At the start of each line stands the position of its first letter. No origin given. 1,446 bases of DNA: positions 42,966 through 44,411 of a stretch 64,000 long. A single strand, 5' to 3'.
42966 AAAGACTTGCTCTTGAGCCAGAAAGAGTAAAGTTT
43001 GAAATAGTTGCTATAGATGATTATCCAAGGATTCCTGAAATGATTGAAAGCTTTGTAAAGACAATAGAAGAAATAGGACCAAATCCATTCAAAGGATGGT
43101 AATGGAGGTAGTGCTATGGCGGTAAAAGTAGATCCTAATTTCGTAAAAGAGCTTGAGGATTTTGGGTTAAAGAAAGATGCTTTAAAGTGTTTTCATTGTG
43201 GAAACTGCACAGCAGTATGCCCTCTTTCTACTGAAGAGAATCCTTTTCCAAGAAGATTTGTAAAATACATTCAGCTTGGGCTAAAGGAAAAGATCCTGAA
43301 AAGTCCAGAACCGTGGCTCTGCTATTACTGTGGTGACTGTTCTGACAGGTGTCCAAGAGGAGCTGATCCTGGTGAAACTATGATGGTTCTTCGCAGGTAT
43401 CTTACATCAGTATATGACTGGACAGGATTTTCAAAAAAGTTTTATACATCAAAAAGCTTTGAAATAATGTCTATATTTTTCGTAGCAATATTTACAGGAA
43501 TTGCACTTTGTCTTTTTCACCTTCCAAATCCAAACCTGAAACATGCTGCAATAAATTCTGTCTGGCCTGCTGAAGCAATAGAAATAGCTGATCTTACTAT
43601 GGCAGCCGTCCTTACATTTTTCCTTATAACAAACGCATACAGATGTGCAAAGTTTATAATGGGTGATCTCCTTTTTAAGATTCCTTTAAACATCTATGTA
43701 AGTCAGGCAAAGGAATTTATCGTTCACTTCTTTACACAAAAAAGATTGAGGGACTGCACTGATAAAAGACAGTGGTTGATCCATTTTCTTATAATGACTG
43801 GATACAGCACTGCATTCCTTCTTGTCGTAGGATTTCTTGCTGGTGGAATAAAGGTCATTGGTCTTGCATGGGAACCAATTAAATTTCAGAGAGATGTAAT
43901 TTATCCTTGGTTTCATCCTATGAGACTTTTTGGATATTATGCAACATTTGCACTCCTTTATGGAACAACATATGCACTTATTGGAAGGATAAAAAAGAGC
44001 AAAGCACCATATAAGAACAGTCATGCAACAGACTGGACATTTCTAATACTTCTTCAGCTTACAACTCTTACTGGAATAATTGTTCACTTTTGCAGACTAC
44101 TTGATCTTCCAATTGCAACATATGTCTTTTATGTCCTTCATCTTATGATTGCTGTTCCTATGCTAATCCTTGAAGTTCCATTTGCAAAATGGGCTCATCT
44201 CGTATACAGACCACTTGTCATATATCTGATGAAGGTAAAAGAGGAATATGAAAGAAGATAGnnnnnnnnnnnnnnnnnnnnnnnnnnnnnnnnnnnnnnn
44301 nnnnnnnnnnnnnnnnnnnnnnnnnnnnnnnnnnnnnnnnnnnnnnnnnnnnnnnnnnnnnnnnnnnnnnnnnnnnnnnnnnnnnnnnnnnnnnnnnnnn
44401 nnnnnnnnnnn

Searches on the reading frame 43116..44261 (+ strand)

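Call 3: search_protein_families(library=pfam, proteins=[window:43116-44261:+])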
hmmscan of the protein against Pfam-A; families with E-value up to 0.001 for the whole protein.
window:43116-44261:+ (381 aa): 8 families
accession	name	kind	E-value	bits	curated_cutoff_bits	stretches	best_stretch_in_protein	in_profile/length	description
PF13183.11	Fer4_8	-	2.5e-09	38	27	1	22-82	2-67/68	4Fe-4S dicluster domain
PF13187.11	Fer4_9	-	5.9e-08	33.1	27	1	24-82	1-50/52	4Fe-4S dicluster domain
PF13534.11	Fer4_17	-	7.2e-08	33.3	22.2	1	24-83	1-60/61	4Fe-4S dicluster domain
PF13237.11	Fer4_10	-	1.2e-07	32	25.5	1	19-80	3-53/53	4Fe-4S dicluster domain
PF12838.12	Fer4_7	-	5.2e-07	30.5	27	1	24-83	1-52/52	4Fe-4S dicluster domain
PF00037.32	Fer4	-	2.3e-05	24.4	21.1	0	20-36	3-19/24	4Fe-4S binding domain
PF25160.1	LdpA_Fe-S-bd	-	0.00029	21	27.6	0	24-38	27-41/49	LdpA Fe-S cluster-binding domain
PF13484.11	Fer4_16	-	0.00084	20.5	30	0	24-81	1-65/66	4Fe-4S double cluster binding domain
